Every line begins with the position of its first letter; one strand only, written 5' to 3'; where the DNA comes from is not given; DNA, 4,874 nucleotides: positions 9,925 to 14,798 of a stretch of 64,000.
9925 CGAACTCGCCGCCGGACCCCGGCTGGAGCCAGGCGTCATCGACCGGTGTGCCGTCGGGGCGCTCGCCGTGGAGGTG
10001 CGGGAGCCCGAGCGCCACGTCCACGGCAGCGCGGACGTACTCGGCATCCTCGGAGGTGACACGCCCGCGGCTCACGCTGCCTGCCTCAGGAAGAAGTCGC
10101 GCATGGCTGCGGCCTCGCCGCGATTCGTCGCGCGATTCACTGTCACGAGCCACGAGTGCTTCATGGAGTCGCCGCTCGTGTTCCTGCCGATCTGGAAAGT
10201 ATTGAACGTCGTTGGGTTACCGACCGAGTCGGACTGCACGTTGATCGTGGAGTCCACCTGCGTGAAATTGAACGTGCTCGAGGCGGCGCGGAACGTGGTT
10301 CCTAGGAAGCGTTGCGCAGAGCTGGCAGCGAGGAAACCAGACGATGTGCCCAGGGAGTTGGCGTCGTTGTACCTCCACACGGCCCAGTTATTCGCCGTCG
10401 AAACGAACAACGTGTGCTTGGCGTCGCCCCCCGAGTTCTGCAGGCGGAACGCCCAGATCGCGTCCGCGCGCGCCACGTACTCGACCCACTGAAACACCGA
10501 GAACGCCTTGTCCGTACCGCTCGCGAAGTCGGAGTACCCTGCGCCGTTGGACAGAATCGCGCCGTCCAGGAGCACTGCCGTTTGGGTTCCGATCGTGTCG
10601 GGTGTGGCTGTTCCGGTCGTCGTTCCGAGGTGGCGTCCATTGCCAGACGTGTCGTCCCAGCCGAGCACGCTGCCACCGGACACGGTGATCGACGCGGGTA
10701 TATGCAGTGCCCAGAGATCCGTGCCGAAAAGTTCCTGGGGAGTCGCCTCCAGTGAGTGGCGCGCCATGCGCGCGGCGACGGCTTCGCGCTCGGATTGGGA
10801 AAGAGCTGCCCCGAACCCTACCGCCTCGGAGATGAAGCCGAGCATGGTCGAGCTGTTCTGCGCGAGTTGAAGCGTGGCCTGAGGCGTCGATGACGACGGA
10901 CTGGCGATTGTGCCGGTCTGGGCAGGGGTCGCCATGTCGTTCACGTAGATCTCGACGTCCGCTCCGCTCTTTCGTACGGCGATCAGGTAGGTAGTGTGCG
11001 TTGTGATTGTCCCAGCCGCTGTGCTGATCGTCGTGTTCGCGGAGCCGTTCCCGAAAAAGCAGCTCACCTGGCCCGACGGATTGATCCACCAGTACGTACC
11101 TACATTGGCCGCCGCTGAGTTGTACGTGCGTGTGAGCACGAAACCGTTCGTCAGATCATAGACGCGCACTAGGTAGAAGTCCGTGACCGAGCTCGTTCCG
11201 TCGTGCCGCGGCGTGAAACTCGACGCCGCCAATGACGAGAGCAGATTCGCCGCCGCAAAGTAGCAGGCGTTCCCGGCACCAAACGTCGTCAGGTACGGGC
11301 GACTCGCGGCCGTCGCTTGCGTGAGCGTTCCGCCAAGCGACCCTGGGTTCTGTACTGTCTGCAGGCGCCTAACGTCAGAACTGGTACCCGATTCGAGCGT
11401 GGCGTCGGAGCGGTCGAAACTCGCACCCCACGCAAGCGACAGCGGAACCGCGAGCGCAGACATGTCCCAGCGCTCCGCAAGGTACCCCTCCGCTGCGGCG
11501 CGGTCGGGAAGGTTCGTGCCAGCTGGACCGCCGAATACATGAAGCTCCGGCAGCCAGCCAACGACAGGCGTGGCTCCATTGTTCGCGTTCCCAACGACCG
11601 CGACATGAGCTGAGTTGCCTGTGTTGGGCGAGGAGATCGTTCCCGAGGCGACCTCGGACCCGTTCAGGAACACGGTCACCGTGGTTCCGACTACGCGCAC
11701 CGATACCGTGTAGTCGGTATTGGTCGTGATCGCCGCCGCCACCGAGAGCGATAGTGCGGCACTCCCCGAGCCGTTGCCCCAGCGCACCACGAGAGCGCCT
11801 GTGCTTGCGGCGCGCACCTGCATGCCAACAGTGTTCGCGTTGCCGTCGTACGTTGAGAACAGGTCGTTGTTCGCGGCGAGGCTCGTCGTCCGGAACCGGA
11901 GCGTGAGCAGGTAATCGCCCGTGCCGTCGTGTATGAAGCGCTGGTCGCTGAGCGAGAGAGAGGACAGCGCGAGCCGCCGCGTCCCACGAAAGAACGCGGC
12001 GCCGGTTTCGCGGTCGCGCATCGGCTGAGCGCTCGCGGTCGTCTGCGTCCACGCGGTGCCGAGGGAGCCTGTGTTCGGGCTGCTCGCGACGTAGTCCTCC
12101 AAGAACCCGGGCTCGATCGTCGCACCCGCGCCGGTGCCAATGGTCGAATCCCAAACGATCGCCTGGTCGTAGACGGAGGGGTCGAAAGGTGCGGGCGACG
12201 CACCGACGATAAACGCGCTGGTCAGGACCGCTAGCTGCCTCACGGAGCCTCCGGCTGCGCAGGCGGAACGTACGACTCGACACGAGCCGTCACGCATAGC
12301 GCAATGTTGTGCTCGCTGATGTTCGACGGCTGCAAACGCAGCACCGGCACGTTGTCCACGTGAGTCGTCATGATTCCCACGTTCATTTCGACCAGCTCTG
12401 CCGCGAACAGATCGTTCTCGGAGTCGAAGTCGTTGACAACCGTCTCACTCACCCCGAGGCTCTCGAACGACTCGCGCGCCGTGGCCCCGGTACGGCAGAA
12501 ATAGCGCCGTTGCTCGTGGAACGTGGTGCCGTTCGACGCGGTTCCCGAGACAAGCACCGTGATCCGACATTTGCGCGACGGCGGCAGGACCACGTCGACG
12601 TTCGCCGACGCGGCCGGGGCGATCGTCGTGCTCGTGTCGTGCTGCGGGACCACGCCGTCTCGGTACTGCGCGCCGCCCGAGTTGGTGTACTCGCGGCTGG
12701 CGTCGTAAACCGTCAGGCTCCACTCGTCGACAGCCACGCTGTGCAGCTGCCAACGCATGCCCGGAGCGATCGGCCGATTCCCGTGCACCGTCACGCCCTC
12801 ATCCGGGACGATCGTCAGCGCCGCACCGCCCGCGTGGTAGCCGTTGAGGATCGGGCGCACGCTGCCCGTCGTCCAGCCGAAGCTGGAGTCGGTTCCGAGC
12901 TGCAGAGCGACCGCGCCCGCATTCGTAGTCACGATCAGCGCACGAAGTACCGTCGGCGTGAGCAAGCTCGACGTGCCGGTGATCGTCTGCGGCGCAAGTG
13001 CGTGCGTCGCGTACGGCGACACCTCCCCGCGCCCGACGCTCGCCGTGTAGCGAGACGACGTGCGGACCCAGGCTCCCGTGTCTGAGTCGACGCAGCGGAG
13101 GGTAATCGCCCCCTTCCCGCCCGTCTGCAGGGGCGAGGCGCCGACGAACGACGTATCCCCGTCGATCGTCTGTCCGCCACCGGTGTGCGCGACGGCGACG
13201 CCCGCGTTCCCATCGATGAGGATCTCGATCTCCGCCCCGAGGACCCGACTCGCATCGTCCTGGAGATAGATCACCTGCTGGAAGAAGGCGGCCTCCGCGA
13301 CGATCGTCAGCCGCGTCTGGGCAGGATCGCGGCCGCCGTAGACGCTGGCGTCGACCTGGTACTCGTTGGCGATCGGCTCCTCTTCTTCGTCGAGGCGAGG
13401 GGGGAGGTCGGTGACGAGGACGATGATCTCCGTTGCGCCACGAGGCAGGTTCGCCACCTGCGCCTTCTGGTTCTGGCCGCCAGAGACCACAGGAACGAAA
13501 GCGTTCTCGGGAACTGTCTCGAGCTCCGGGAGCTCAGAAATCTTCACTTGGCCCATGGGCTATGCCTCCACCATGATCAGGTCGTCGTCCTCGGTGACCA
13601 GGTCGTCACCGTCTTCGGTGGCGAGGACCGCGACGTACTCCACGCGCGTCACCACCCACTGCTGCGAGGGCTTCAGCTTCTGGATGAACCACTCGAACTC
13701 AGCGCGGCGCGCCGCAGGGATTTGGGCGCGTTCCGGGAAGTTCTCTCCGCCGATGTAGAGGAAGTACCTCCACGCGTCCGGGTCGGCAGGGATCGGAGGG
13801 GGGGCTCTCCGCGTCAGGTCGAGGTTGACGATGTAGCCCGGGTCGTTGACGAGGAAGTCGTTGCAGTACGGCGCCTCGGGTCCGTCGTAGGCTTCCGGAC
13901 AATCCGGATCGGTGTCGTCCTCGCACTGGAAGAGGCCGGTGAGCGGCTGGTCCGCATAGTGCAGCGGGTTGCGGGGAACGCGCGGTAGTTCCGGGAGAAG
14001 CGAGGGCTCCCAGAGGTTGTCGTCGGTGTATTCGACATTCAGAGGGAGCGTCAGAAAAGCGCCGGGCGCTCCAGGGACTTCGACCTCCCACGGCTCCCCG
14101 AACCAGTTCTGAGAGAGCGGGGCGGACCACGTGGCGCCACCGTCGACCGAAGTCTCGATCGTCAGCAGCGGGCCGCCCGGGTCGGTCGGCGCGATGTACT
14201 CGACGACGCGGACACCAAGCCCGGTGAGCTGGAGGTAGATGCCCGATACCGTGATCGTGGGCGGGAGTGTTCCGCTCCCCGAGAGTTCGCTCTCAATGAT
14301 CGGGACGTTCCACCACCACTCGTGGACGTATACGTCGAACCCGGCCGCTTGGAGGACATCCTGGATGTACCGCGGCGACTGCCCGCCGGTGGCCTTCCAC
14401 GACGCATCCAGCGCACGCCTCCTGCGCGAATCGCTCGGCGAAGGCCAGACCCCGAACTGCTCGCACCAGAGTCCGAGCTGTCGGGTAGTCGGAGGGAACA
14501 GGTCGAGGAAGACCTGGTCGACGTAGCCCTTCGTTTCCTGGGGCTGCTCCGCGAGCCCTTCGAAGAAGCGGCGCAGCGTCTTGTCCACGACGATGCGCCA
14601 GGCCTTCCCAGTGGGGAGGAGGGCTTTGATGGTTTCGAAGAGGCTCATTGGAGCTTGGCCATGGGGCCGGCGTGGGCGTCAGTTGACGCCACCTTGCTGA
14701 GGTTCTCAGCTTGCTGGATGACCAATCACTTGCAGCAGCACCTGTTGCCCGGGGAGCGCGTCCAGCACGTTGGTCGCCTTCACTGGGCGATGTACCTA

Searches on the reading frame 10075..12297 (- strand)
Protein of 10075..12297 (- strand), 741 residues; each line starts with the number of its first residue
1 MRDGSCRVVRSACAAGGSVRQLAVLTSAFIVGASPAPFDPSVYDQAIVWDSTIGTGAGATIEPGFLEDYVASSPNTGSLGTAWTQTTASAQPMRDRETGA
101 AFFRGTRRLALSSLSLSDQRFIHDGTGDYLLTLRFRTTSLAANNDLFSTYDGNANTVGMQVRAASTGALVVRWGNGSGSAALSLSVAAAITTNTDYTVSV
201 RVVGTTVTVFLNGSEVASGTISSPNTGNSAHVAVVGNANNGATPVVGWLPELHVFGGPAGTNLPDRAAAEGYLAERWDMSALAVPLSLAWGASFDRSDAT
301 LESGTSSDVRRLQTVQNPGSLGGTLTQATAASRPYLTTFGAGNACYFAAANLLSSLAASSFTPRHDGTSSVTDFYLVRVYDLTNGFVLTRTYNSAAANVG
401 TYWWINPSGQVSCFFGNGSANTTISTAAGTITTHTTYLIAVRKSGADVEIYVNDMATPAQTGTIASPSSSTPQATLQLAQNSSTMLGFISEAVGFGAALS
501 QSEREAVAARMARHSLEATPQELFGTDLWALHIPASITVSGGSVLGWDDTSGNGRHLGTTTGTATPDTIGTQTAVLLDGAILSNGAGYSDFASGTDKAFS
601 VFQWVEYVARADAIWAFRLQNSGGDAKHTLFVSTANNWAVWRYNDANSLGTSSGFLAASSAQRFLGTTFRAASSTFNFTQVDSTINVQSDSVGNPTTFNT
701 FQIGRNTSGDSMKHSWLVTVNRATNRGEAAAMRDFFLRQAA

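Call 5: search_protein_families(library=pfam, proteins=[window:10075-12297:-], max_evalue=0.1)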
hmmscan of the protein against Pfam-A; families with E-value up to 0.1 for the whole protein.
window:10075-12297:- (741 aa): 4 families
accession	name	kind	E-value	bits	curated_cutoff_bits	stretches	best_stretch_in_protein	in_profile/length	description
PF13385.13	Laminin_G_3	-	2e-09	38.2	27.6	2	124-256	15-142/151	Concanavalin A-like lectin/glucanases superfamily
PF06439.18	3keto-disac_hyd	-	0.0015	19.1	26.8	1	126-230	51-162/187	3-keto-disaccharide hydrolase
PF00054.30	Laminin_G_1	-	0.0063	17.2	24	0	166-232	28-89/131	Laminin G domain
PF11388.13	DotA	-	0.051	14.2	25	0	457-492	57-90/105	Phagosome trafficking protein DotA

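Call 6: search_protein_families(library=phrogs, proteins=[window:10075-12297:-], max_evalue=0.01)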
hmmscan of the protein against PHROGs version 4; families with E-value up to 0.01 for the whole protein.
window:10075-12297:- (741 aa): 1 family
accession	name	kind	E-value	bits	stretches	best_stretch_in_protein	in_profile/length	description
phrog_5497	-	DNA, RNA and nucleotide metabolism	0.0023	19.1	1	8-27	33-52/65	HTH DNA binding protein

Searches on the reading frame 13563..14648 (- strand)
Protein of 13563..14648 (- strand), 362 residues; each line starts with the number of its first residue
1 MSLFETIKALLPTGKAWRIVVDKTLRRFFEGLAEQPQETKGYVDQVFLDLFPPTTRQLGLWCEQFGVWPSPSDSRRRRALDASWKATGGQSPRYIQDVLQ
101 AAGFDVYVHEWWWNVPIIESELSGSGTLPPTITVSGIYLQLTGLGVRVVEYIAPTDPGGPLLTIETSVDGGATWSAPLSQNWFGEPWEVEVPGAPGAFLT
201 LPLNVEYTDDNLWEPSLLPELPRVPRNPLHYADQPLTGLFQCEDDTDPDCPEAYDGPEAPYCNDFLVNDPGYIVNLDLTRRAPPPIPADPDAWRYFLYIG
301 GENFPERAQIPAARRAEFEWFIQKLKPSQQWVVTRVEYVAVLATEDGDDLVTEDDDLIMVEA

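Call 5: search_protein_families(library=pfam, proteins=[window:13563-14648:-], max_evalue=0.1)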
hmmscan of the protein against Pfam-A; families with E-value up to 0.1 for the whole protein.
window:13563-14648:- (362 aa): 1 family
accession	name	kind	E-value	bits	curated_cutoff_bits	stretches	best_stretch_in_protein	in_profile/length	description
PF10076.14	Phage_Mu_Gp48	-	1.8e-07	31.5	37.4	1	9-117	5-118/150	Bacteriophage Mu-like, Gp48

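Call 6: search_protein_families(library=phrogs, proteins=[window:13563-14648:-], max_evalue=0.01)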
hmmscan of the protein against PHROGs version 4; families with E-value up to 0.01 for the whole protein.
window:13563-14648:- (362 aa): 2 families
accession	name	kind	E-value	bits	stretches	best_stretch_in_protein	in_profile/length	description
phrog_4920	-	unknown function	5.3e-37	128.5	2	4-112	33-151/253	-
phrog_203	-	tail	1.5e-11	44.9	1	6-110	15-125/224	baseplate wedge subunit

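Call 63: search_protein_families(library=ncbifam, proteins=[window:13563-14648:-], max_evalue=0.1)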
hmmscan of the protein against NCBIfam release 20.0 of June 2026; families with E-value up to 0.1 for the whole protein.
window:13563-14648:- (362 aa): 0 families
